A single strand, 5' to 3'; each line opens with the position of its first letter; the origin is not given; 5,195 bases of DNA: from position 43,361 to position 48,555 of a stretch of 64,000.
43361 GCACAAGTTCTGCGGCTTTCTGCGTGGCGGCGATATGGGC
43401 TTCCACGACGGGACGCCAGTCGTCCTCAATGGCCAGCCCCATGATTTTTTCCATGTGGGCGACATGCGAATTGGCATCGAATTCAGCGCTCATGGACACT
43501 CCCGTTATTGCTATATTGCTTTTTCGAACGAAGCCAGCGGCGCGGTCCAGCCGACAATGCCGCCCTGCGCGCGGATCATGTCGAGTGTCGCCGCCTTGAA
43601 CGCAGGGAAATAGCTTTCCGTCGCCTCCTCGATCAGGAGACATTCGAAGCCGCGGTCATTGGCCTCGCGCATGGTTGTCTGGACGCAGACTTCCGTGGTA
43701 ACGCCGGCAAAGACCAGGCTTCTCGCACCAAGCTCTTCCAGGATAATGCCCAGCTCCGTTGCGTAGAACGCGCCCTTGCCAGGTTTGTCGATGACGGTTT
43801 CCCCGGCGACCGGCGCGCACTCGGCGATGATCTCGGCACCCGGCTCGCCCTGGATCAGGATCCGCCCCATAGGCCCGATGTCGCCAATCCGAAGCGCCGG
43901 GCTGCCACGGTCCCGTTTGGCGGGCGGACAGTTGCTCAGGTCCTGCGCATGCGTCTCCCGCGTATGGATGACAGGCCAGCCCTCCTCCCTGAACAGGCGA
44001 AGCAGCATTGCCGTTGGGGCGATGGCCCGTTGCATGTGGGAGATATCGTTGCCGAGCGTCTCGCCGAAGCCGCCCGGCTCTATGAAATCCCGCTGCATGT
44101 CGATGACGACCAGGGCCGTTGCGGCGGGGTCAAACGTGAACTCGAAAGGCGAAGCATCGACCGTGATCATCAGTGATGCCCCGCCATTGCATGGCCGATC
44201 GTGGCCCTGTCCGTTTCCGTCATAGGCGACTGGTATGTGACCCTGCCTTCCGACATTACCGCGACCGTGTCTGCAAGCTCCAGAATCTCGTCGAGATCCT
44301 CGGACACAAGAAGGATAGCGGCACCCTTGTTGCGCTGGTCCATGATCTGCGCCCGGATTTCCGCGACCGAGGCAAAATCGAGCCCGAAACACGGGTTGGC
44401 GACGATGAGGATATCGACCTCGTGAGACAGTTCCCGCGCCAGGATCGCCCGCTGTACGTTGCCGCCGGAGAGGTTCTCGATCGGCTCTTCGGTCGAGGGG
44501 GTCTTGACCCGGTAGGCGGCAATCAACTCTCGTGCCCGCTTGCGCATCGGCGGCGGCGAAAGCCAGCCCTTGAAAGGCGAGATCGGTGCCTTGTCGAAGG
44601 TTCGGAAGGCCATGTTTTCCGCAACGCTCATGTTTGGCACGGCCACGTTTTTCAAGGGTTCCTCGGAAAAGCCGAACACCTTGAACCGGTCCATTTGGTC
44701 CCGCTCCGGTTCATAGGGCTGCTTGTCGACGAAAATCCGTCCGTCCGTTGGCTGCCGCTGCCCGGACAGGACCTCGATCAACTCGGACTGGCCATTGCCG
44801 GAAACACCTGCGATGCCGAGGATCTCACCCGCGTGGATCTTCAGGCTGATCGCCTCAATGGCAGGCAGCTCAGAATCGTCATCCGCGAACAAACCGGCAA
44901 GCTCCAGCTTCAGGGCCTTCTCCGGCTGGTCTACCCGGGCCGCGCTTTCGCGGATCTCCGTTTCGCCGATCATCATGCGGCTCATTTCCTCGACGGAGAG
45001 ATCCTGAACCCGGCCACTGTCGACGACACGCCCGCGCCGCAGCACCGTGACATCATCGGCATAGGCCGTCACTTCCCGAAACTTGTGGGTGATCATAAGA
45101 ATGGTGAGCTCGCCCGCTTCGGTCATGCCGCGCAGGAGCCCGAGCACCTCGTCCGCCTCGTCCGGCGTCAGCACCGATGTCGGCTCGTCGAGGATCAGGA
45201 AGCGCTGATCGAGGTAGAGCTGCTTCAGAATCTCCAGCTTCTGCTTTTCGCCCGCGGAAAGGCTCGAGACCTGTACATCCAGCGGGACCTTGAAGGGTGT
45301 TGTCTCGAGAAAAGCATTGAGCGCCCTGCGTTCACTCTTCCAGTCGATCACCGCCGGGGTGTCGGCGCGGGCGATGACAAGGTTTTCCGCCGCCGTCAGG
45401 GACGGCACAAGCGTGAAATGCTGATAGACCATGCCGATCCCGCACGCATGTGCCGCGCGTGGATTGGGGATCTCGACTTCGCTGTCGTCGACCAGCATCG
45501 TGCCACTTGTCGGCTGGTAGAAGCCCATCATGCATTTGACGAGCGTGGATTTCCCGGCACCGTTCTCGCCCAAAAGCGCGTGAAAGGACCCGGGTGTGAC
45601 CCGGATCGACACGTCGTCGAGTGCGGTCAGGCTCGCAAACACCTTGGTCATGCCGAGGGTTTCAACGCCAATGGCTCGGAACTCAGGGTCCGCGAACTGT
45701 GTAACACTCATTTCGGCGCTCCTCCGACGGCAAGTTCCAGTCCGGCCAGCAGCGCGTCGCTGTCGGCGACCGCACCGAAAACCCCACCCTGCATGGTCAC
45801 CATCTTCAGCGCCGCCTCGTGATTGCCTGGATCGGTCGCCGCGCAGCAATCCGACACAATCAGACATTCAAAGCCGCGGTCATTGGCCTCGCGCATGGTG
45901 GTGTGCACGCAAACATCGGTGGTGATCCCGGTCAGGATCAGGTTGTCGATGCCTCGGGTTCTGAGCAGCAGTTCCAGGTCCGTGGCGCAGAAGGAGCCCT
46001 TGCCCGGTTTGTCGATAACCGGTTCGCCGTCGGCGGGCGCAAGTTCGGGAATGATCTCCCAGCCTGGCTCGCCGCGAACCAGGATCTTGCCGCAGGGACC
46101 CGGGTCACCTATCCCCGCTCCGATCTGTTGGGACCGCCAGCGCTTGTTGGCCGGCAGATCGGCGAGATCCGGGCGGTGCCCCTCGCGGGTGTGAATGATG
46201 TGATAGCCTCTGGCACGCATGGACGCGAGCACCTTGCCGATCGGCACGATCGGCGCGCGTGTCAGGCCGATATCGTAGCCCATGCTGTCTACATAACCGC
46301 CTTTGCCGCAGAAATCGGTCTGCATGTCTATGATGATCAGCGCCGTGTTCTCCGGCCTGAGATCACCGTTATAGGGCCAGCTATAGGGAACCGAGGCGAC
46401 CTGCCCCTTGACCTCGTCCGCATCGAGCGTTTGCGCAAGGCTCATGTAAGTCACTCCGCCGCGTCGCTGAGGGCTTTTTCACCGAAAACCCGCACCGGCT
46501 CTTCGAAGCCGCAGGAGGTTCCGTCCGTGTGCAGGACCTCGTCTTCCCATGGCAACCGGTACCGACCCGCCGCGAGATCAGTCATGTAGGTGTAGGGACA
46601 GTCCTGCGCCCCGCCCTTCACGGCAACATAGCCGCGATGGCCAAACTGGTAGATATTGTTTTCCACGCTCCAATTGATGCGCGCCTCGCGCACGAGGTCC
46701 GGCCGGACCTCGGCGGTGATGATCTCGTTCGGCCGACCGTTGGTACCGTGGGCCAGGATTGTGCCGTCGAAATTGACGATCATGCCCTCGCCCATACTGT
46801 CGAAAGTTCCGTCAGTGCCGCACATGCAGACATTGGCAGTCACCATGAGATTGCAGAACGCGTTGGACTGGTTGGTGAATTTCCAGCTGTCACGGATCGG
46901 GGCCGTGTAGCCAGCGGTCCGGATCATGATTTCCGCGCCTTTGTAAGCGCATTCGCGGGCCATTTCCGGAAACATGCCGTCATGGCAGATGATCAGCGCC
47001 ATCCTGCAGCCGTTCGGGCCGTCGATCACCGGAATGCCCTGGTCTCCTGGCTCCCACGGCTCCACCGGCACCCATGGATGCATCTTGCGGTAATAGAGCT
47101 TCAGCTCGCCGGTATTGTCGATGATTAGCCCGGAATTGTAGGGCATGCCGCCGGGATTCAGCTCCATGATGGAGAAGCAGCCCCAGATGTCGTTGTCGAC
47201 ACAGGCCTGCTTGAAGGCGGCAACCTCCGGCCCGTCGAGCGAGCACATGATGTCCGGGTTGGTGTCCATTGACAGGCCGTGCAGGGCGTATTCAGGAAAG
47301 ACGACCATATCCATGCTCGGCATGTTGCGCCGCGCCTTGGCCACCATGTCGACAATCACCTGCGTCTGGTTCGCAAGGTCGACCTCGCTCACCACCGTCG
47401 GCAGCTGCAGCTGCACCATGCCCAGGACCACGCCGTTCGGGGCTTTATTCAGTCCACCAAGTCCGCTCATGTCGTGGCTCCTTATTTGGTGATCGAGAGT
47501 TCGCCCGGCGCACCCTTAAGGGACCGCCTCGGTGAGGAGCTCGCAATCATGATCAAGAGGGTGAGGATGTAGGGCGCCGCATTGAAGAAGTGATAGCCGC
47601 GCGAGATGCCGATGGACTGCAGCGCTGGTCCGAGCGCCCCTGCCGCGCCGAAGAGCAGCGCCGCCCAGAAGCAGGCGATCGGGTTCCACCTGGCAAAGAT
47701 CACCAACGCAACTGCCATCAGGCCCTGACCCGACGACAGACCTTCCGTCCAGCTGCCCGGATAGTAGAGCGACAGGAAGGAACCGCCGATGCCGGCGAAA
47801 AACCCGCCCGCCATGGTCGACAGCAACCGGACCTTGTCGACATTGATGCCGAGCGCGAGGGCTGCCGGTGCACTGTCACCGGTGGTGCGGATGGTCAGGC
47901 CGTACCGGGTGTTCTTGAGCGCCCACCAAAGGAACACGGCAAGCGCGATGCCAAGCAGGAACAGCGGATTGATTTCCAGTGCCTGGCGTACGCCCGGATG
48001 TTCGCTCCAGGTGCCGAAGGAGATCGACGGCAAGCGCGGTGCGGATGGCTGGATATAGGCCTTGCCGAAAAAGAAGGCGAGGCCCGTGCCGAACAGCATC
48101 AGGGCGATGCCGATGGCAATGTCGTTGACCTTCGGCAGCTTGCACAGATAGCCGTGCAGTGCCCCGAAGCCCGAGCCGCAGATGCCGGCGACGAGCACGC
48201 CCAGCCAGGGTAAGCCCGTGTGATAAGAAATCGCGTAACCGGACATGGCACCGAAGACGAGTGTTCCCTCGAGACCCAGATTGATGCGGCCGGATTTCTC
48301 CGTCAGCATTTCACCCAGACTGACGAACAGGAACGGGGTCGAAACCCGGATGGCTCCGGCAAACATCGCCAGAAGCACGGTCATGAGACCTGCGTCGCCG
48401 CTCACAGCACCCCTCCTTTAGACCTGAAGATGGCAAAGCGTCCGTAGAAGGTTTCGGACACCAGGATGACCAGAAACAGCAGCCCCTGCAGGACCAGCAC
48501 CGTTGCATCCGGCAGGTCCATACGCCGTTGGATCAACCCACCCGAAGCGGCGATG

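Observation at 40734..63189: Possible natural azapyrimidine/formylbiuret nitrogen-scavenging pathway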

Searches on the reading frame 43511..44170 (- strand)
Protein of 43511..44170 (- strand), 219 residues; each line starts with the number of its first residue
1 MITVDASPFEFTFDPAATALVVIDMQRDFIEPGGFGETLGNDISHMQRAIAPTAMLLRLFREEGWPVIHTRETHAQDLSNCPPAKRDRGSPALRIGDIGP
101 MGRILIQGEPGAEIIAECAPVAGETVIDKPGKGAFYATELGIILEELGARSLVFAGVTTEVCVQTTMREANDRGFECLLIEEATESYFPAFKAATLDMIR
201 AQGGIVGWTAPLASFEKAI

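Call 46: find_related_loci(query=A1, collection=genome_contigs, flank=10000)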
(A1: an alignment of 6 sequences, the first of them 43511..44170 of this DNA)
Query A1 (219 aa) in genome_contigs; peptide patterns used: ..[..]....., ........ (x = any residue, [..] = any of these).
600 stretches matched a pattern (row limit reached: there are more); 494 encode a relative of the query (tblastn E <= 1e-3); the best 80 are kept; 80 distinct loci.
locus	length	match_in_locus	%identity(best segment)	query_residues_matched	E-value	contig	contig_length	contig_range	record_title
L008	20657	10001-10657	86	1-219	2e-127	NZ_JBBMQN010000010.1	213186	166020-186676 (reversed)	Roseibium sp. AS2 strain AS02 isolate_02_10, whole genome shotgun sequence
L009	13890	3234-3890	69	1-219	6e-103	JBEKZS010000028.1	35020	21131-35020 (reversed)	MAG: Roseiarcus sp. isolate SPRUCE 75 SPRUCE_75_28, whole genome shotgun sequence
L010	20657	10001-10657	69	1-219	8e-102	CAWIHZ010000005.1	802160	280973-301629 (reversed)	MAG: uncultured Alphaproteobacteria bacterium isolate MFD05502.bin.1.157 genome assembly, contig: contig_15478, whole ge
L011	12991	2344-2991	70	1-216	1e-100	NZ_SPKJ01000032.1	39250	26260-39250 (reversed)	Propylenella binzhouense strain L72 scaffold32.1-size39250, whole genome shotgun sequence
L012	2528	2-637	70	8-219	9e-103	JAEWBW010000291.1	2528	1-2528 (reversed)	MAG: Proteobacteria bacterium isolate OH_PBB_268 k127_524975, whole genome shotgun sequence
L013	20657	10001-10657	67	1-219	5e-99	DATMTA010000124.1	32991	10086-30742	MAG TPA_asm: Ensifer sp. isolate SMAG_U13000 k141_151526, whole genome shotgun sequence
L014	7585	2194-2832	72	6-218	4e-99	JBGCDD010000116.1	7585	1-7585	MAG: Sedimentitalea sp. isolate SGMAG-86 contig116, whole genome shotgun sequence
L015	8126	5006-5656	69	2-219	6e-99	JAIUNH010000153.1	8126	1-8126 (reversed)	MAG: Proteobacteria bacterium isolate ALPHA1 spades-bin.77~NODE_7955_length_8126_cov_0.939867, whole genome shotgun sequ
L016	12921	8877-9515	71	6-218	6e-99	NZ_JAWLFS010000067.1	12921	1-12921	MAG: Rhodosalinus sp. isolate 21BLK6-1.bin.4 NODE_4638_length_12921_cov_13.858602, whole genome shotgun sequence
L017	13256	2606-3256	70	2-218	2e-98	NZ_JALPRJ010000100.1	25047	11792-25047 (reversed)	Caballeronia sp. SEWSISQ10-4 2 NODE_100_length_25047_cov_105.909571, whole genome shotgun sequence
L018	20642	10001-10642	72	6-219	4e-98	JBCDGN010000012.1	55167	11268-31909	MAG: Pseudomonadota bacterium isolate P01_H01_bin.133 k141_1540391_length_55167_cov_14.9968, whole genome shotgun sequen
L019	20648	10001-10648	69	2-217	5e-98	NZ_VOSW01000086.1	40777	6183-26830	Paraburkholderia madseniana strain RP11 NODE_86_length_40777_cov_6.806716, whole genome shotgun sequence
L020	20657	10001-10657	69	1-219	2e-97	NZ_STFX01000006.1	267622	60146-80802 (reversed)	Rhizobium sp. FKL33 NODE_6_length_267540_cov_57.712978, whole genome shotgun sequence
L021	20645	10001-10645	68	1-215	7e-97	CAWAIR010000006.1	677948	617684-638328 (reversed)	MAG: uncultured Alphaproteobacteria bacterium isolate MFD02416.bin.2.231 genome assembly, contig: contig_16344, whole ge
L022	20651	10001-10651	68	1-217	2e-97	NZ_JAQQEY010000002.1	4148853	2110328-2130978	Paraburkholderia sediminicola strain RL17-342-BIF-A 2, whole genome shotgun sequence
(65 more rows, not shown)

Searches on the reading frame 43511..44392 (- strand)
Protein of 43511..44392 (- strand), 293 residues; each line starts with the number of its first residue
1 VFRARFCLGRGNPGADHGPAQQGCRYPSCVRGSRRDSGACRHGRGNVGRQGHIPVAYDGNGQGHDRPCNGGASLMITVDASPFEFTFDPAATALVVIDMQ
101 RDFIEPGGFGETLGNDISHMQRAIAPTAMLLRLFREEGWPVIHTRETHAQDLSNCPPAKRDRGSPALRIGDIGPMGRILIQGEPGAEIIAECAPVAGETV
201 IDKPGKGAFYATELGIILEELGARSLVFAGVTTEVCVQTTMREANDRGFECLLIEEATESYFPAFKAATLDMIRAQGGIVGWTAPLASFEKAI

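Call 3: search_protein_families(library=ncbifam, proteins=[window:43511-44392:-], max_evalue=0.00001)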
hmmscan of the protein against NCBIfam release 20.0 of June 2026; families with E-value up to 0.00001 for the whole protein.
window:43511-44392:- (293 aa): 4 families
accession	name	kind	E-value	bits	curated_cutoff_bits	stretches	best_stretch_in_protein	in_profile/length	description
NF050097.1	BiurAmidohydBiuH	equivalog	3.1e-73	245.9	370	1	81-288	8-216/221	biuret amidohydrolase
TIGR03614.1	RutB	equivalog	6.7e-25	88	377.95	1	78-292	2-218/226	pyrimidine utilization protein B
NF008517.0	PRK11440.1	equivalog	4.9e-13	49.4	195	1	201-260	99-158/188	hydrolase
NF041461.1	C_hydro_YcaC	equivalog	4.8e-06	26.2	310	1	199-283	77-163/201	isochorismate family cysteine hydrolase YcaC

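Call 5: search_protein_families(library=pfam, proteins=[window:43511-44392:-], max_evalue=0.001)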
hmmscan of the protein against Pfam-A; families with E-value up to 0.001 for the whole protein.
window:43511-44392:- (293 aa): 1 family
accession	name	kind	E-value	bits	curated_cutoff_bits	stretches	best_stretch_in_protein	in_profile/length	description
PF00857.26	Isochorismatase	-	3.9e-41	141.5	27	1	92-280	1-170/175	Isochorismatase domain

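Call 28: search_solved_structures(query=window:43511-44392:-, max_evalue=1e-10, show_alignments=2)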
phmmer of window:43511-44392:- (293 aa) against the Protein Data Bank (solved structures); distinct sequences matched with E-value up to 1e-10: 19.
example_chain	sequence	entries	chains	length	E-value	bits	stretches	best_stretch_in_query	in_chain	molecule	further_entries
6xix_A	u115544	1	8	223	1.9e-88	300.1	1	73-290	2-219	Cysteine hydrolase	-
6xj4_A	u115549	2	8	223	4.8e-87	295.6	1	73-290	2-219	Cysteine hydrolase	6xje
6xjm_A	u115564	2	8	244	3.2e-62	214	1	80-284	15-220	Biuret hydrolase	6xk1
6azo_A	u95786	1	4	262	6.4e-56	193.4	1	79-289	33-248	Putative amidase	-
5bk6_A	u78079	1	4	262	4.4e-55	190.6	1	79-289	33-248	Putative amidase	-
6azs_A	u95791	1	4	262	4.4e-55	190.6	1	79-289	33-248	Putative amidase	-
6azn_A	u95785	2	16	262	1.6e-54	188.8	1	79-289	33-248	Putative amidase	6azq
8bkd_A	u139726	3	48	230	5.7e-23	85.2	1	75-288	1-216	Ureidoacrylate amidohydrolase RutB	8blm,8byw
8bln_A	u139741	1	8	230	2.9e-22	82.9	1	75-288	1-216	Ureidoacrylate amidohydrolase RutB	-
8bll_A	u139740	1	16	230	1.4e-21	80.6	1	75-288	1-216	Ureidoacrylate amidohydrolase RutB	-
3kl2_A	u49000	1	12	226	7.8e-18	68.3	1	85-256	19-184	Putative isochorismatase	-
3hu5_A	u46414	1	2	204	1.4e-16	64.1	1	92-277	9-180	Isochorismatase family protein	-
4h17_A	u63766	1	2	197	7.1e-15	58.6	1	156-270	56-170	Hydrolase, isochorismatase family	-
1ilw_A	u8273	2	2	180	1.8e-14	57.3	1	92-277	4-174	180 aa long hypothetical Pyrazinamidase/nicotinamidase | 180aa long hypothetical Pyrazinamidase/Nicotinamidase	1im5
3eef_A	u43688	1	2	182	2e-14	57.1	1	93-260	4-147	N-carbamoylsarcosine amidase related protein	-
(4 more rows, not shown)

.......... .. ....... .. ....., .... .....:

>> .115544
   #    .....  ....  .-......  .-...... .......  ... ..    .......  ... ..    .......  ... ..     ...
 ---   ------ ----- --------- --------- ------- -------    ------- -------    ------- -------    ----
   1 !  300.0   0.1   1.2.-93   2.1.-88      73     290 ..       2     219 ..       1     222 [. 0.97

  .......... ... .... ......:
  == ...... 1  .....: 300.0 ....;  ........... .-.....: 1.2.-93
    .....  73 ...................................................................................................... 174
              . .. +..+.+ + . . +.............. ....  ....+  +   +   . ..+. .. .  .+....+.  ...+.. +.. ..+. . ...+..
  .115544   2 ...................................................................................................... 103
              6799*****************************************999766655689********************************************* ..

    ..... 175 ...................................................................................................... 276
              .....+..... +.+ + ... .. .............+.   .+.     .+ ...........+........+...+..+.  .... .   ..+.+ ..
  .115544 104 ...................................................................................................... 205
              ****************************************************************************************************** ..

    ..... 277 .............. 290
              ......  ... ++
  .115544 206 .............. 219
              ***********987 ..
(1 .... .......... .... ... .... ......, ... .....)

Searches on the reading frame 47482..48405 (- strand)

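Call 3: search_protein_families(library=ncbifam, proteins=[window:47482-48405:-], max_evalue=0.00001)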
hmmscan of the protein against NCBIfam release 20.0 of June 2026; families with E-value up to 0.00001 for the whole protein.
window:47482-48405:- (307 aa): 5 families
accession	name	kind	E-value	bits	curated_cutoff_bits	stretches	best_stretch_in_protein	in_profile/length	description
NF047928.1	ABC_B6_perm_1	equivalog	1.3e-39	136.1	465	1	10-288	9-291/311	putative B6 ABC transporter permease subunit 1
NF008630.0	PRK11618.1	equivalog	5.9e-09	35.6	363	1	28-235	49-252/331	galactofuranose ABC transporter, permease protein YjfF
NF047929.1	ABC_B6_perm_2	equivalog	6.4e-09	35.4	400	1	19-277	50-316/337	putative B6 ABC transporter permease subunit 2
TIGR03409.1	urea_trans_UrtB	equivalog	4.2e-08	33.2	250.3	1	99-214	102-213/291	urea ABC transporter permease subunit UrtB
NF008441.0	PRK11285.1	equivalog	8.6e-07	28.4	378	1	27-211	68-244/333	L-arabinose ABC transporter permease AraH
